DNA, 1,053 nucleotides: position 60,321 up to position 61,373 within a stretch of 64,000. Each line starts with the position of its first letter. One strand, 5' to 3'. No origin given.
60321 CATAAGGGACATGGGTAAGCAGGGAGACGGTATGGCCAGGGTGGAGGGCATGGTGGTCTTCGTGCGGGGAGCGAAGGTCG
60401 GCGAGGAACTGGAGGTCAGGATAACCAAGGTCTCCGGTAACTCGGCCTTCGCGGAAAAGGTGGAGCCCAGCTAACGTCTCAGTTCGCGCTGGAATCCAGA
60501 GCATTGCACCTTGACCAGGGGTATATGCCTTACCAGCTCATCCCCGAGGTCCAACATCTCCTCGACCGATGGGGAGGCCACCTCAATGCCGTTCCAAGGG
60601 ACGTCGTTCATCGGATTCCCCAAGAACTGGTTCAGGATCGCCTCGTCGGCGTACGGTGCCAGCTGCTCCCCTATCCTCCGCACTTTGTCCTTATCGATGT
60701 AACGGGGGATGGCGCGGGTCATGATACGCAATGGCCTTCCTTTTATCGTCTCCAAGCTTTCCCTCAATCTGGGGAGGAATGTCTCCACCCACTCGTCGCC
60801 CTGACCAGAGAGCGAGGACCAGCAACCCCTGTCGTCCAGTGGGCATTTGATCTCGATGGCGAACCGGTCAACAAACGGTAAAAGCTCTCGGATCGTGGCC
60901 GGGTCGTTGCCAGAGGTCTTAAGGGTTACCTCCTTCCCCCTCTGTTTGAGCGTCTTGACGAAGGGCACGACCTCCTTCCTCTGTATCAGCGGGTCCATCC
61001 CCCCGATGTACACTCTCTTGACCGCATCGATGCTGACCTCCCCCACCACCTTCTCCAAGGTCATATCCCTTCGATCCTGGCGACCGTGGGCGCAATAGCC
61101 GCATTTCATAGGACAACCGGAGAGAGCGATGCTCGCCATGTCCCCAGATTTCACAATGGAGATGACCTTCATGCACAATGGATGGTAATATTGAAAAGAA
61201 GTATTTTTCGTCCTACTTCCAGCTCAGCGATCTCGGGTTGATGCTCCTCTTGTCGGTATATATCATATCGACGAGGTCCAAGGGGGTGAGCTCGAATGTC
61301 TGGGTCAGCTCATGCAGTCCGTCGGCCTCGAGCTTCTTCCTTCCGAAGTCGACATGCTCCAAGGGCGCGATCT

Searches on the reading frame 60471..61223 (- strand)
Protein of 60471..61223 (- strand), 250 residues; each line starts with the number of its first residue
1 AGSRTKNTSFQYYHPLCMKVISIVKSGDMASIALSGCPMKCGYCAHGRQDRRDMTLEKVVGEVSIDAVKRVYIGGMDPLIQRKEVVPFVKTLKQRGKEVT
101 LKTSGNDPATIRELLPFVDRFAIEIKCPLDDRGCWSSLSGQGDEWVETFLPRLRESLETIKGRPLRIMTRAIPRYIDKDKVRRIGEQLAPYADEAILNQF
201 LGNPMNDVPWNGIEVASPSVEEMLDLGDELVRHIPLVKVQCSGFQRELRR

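Call 66: search_protein_families(library=pfam, proteins=[window:60471-61223:-], max_evalue=0.00001)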
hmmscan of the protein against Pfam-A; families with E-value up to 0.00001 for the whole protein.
window:60471-61223:- (250 aa): 1 family
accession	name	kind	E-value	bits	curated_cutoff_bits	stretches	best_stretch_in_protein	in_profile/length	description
PF04055.27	Radical_SAM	-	6.2e-10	39.9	29.5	1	35-131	5-115/166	Radical SAM superfamily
